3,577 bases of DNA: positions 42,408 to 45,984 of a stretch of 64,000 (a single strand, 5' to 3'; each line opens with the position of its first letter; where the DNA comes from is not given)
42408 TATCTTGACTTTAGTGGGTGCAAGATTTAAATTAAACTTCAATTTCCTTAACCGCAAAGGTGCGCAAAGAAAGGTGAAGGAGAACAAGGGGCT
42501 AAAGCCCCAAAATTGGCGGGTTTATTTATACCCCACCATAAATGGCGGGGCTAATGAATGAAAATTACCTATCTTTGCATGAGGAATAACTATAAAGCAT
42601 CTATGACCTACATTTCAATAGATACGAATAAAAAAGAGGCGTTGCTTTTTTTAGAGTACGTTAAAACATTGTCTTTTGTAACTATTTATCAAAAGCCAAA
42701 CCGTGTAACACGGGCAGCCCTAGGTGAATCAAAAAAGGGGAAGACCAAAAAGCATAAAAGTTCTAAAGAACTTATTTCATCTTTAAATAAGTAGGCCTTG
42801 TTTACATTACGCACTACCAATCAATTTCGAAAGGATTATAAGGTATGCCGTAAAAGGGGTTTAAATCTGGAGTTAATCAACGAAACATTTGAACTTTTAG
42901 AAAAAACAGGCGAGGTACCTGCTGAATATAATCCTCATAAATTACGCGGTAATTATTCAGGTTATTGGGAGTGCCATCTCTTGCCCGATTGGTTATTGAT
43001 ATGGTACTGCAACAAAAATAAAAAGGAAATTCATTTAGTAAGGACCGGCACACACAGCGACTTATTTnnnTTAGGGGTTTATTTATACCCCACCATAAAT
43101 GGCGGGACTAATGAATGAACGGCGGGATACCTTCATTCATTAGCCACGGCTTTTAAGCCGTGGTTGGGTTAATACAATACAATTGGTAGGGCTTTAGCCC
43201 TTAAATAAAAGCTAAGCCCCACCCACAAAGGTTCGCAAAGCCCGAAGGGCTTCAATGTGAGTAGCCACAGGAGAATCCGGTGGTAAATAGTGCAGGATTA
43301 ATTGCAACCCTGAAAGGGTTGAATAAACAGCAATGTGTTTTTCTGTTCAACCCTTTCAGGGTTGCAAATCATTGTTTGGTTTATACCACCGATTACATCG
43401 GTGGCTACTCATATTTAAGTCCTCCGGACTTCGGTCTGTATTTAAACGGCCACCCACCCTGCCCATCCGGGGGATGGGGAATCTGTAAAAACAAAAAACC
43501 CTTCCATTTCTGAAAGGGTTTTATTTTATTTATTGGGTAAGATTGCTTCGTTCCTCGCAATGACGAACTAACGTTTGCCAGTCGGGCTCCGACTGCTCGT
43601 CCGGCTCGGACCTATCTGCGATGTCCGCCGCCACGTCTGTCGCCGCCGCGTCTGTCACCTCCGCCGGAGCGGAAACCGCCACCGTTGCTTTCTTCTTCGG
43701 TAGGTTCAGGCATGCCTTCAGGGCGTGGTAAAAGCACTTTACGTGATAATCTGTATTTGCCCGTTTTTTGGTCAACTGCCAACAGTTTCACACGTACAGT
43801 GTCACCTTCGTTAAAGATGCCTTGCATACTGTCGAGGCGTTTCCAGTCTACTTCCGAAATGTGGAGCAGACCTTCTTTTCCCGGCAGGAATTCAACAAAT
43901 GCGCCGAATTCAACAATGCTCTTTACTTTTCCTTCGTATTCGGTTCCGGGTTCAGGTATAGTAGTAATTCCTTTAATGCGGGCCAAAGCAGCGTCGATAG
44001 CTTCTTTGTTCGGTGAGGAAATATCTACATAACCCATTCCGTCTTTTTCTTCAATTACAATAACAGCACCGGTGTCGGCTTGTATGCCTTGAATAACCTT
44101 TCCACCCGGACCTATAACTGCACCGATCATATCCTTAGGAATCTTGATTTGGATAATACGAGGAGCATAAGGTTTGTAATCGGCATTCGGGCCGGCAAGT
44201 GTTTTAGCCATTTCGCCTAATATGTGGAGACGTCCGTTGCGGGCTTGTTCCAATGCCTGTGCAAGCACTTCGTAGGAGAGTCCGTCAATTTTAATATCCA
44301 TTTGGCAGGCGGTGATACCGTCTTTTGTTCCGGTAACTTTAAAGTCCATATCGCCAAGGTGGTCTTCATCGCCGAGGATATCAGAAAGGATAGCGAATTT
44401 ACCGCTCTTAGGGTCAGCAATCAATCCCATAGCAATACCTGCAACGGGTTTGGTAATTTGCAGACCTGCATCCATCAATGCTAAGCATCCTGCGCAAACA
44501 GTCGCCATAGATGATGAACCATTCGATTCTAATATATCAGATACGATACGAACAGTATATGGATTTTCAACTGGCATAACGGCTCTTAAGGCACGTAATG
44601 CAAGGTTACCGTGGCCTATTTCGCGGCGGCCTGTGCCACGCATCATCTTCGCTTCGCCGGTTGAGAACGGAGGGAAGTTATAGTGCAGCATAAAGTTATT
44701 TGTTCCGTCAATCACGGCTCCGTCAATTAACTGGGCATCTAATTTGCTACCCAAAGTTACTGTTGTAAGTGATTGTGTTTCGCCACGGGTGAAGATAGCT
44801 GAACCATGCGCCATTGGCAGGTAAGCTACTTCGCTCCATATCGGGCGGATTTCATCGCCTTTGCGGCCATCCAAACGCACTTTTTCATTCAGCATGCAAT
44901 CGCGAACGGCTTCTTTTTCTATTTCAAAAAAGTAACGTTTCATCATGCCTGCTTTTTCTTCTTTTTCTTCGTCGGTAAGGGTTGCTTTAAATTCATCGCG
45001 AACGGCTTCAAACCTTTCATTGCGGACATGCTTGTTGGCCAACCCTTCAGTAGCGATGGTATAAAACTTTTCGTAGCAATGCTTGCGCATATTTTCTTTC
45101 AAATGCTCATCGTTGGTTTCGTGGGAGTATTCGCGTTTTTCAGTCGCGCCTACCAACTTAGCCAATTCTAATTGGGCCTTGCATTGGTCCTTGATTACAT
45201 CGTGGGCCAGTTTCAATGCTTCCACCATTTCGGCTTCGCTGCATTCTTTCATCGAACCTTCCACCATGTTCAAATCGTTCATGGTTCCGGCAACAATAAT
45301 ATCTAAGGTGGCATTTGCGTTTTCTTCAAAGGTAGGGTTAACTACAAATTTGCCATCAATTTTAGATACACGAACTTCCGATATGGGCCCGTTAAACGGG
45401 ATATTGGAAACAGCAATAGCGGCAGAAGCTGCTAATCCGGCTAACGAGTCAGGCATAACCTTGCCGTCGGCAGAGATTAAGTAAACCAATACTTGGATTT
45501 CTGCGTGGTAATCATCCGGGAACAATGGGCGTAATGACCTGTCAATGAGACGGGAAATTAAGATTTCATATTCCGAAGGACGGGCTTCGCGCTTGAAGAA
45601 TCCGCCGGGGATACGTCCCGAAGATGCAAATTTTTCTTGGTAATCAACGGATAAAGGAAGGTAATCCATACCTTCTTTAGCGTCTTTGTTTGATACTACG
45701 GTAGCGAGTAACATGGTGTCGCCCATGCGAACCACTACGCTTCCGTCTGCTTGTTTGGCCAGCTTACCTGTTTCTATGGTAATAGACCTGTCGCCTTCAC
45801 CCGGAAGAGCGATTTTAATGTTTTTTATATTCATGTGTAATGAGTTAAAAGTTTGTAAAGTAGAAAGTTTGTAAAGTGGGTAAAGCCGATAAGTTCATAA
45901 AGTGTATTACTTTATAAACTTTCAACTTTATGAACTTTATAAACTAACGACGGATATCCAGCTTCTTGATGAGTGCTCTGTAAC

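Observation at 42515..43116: YafQ/RelE toxin with non-canonical antitoxin, precisely bracketed by 46-bp direct repeats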

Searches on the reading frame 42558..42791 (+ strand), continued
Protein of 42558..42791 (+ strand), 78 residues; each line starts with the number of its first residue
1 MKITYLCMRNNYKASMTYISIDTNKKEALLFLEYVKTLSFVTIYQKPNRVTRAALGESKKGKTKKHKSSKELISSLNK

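Call 70: find_encoding_contigs(protein=P0005, flank=3000, max_places=4)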
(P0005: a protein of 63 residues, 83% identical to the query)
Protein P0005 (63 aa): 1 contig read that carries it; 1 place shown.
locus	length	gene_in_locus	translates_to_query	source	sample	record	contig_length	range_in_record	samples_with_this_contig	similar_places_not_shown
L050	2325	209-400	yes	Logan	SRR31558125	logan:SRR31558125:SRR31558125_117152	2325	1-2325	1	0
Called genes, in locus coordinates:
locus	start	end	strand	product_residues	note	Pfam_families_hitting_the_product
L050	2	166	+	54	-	?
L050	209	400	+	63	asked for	-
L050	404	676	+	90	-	PF15738:YafQ_toxin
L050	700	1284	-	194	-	-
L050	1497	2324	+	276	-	?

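Call 71: find_encoding_contigs(protein=P0006, flank=3000, max_places=4)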
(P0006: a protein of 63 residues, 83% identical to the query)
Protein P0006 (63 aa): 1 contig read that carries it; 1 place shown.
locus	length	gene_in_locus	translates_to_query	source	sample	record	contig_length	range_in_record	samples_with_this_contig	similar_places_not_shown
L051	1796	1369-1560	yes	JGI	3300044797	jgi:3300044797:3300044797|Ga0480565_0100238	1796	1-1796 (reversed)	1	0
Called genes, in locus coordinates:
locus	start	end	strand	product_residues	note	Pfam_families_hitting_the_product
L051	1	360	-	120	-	?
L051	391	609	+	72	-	-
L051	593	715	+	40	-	-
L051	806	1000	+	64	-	PF01850:PIN (weak)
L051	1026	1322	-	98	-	-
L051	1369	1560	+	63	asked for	-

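Call 72: search_protein_representatives(alignment_id=A2)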
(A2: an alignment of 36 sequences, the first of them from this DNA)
Query: 36 sequences, 63 profile positions. Proteins with E-value up to 0.001 (for the whole library): 232; up to 1e-10: 31; up to 1e-30: 1. The best 150 are listed.
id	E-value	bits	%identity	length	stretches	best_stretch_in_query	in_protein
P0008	2.1e-35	136.6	-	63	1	1-63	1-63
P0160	6.0e-29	115.9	-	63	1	1-63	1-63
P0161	5.3e-27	109.7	-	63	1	1-63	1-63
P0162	1.6e-24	101.7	-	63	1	1-63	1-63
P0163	3.5e-24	100.6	-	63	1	1-63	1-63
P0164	5.1e-23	96.9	-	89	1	1-63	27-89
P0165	6.1e-18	80.7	-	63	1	1-63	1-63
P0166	1.4e-15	73.1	-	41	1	1-40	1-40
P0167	2.9e-15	72.1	-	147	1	1-56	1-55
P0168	1.4e-14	69.9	-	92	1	1-38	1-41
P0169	2.3e-13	66.0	-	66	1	1-61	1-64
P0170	4.1e-13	65.2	-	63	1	1-61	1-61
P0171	3.1e-12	62.4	-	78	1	2-61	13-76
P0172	3.2e-12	62.4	-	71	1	1-63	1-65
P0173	3.4e-12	62.3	-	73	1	1-63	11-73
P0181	1.3e-11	60.4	-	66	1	1-63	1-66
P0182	1.4e-11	60.3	-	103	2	13-63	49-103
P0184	1.9e-11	59.9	-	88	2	32-62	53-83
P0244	4.7e-07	45.8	-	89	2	28-62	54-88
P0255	1.1e-06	44.6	-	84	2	26-62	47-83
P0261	1.4e-06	44.3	-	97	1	27-62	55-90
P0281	5.7e-06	42.3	-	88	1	31-63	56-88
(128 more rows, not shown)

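Call 73: search_protein_families(library=pfam, proteins=[P0184, P0244, P0255, P0261, P0281, P0182, P0169, P0181, P0167, P0168], max_evalue=0.01)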
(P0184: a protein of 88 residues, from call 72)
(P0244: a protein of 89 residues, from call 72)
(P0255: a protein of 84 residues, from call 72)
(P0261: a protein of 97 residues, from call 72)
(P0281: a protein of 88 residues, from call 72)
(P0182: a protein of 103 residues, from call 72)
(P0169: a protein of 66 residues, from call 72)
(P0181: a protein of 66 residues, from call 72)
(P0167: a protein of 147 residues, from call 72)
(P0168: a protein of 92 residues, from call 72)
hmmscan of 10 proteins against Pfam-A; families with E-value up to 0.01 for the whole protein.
P0184 (88 aa): 0 families

P0244 (89 aa): 1 family
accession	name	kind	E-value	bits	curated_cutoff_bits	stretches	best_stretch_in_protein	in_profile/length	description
PF04221.18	RelB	-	0.0079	16.5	22.4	0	56-87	51-82/82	RelB antitoxin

P0255 (84 aa): 0 families

P0261 (97 aa): 0 families

P0281 (88 aa): 0 families

P0182 (103 aa): 0 families

P0169 (66 aa): 0 families

P0181 (66 aa): 0 families

P0167 (147 aa): 0 families

P0168 (92 aa): 0 families

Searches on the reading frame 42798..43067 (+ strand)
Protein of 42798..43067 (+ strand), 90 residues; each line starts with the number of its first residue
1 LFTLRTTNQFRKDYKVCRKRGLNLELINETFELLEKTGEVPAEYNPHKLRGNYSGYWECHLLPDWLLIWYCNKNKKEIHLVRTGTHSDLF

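Call 5: search_protein_families(library=pfam, proteins=[window:42798-43067:+], max_evalue=1)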
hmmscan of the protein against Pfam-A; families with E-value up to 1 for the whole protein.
seq(90 aa): 3 families
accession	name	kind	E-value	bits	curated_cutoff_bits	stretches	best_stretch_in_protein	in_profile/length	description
PF15738.11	YafQ_toxin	-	3.4e-30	104.6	30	1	3-90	2-87/88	Bacterial toxin of type II toxin-antitoxin system, YafQ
PF15649.12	Tox-REase-7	-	0.039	14.6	25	1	5-27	51-73/84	Restriction endonuclease fold toxin 7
PF15588.11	Imm10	-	0.16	12.6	28.6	1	47-79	56-88/105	Immunity protein 10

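Call 6: search_protein_families(library=ncbifam, proteins=[window:42798-43067:+], max_evalue=1)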
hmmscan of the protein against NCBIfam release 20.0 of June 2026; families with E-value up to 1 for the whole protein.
seq(90 aa): 3 families
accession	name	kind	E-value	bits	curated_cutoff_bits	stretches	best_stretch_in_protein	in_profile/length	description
TIGR02385.1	RelE_StbE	subfamily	5.5e-18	65.2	27.9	1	5-90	3-88/88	type II toxin-antitoxin system mRNA interferase toxin, RelE/StbE family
TIGR00053.1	TIGR00053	subfamily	8.4e-18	64.8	87.25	1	2-90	2-91/92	YafQ family addiction module toxin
TIGR02116.1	toxin_Txe_YoeB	equivalog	0.072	13.3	51.8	1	7-83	2-76/80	Txe/YoeB family addiction module toxin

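Call 81: search_solved_structures(query=window:42798-43067:+, max_evalue=0.001, show_alignments=2)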
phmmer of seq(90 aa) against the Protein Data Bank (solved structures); distinct sequences matched with E-value up to 0.001: 11.
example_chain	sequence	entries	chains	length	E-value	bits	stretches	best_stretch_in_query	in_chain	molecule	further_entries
4nrn_A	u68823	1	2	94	2.8e-15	59.5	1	1-90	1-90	metal-bound toxin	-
2otr_A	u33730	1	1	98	3.2e-15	59.3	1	1-90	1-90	Hypothetical protein HP0892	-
4ml2_A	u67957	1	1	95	1.4e-12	50.8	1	6-90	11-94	mRNA interferase YafQ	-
4q2u_B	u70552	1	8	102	1.8e-12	50.5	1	6-90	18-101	mRNA interferase YafQ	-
4ml0_B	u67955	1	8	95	3.8e-12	49.4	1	6-90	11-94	Predicted toxin of the YafQ-DinJ toxin-antitoxin system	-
4mmg_A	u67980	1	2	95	1.8e-11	47.2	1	6-90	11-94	mRNA interferase YafQ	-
4mmj_A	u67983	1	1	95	4.9e-11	45.9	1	6-90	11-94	Addiction module toxin, RelE/StbE family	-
1z8m_A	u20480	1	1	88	7.9e-11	45.2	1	3-90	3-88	conserved hypothetical protein HP0894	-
4ltt_A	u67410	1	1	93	9.6e-11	44.9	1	3-90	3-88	Uncharacterized protein, toxin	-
4ls4_A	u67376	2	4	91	6.2e-10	42.3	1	3-90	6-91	Uncharacterized protein, Toxin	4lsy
9lew_B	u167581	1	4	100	5.1e-09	39.4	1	1-90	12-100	Type II toxin-antitoxin system YafQ family toxin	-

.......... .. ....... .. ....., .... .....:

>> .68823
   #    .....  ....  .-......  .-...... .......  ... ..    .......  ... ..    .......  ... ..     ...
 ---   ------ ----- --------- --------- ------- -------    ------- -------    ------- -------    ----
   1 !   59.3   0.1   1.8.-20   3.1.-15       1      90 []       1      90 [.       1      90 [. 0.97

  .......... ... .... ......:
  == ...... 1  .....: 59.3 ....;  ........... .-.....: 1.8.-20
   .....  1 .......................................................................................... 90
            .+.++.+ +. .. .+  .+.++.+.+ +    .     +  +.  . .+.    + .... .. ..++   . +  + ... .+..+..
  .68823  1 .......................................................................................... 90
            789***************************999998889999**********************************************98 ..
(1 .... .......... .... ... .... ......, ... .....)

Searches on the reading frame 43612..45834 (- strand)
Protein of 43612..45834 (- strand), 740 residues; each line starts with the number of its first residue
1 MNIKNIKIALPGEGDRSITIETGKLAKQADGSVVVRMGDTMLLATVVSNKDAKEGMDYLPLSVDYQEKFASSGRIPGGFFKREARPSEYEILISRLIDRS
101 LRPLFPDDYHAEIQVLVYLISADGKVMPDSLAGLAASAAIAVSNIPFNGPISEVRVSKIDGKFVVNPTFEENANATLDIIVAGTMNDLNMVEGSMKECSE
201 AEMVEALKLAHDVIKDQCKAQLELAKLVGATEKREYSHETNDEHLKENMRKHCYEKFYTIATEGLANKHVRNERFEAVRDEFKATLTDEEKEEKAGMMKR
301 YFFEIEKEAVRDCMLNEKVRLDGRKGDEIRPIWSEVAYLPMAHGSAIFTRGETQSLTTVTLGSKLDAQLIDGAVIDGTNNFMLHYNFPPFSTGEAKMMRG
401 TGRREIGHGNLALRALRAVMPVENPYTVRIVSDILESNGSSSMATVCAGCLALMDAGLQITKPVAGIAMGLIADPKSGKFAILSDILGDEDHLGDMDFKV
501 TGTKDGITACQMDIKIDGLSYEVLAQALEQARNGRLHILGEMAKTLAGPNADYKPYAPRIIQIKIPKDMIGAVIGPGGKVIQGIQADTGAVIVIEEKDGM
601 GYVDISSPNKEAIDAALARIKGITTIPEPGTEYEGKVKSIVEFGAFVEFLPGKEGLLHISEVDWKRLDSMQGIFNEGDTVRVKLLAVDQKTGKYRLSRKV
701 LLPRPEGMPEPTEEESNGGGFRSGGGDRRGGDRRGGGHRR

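Call 90: find_encoding_contigs(protein=window:43612-45834:-, flank=4000, max_places=10)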
Protein window:43612-45834:- (740 aa): 4 contigs read that carry it; 3 places shown.
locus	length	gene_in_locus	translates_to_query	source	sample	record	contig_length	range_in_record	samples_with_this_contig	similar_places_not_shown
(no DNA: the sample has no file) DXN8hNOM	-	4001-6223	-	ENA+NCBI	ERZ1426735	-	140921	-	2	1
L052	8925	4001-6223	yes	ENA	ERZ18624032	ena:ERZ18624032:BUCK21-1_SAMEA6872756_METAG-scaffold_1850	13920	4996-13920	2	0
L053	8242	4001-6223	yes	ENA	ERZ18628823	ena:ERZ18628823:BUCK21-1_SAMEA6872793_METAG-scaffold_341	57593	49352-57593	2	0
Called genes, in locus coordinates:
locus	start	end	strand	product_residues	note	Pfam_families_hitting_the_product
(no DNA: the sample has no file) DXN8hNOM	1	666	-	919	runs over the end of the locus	PF01820:Dala_Dala_lig_N, PF13535:ATP-grasp_4 (faint), PF07478:Dala_Dala_lig_C, PF01820:Dala_Dala_lig_N, PF07478:Dala_Dala_lig_C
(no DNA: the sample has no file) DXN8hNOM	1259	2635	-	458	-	PF00672:HAMP, PF00512:HisKA, PF02518:HATPase_c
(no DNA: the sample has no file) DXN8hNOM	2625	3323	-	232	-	PF00072:Response_reg, PF00486:Trans_reg_C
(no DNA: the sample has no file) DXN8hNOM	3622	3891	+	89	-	PF00312:Ribosomal_S15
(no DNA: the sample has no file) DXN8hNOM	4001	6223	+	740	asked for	PF01138:RNase_PH, PF03725:RNase_PH_C, PF23459:S1_RRP5 (faint), PF03726:PNPase, PF01138:RNase_PH, PF00013:KH_1, PF00575:S1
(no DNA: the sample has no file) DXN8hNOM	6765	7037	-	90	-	PF15738:YafQ_toxin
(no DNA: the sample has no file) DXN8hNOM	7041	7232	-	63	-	-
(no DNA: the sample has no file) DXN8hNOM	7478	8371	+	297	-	-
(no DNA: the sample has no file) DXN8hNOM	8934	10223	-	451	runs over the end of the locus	PF01225:Mur_ligase (weak), PF08245:Mur_ligase_M, PF02875:Mur_ligase_C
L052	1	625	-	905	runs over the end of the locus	PF01820:Dala_Dala_lig_N, PF13535:ATP-grasp_4 (faint), PF07478:Dala_Dala_lig_C, PF01820:Dala_Dala_lig_N, PF07478:Dala_Dala_lig_C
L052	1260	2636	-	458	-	PF00672:HAMP, PF00512:HisKA, PF02518:HATPase_c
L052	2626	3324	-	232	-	PF00072:Response_reg, PF00486:Trans_reg_C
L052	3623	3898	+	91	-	PF00312:Ribosomal_S15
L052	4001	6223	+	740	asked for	PF01138:RNase_PH, PF03725:RNase_PH_C, PF23459:S1_RRP5 (faint), PF03726:PNPase, PF01138:RNase_PH, PF00013:KH_1, PF00575:S1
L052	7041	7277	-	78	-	-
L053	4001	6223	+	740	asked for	PF01138:RNase_PH, PF03725:RNase_PH_C, PF23459:S1_RRP5 (faint), PF03726:PNPase, PF01138:RNase_PH, PF00013:KH_1, PF00575:S1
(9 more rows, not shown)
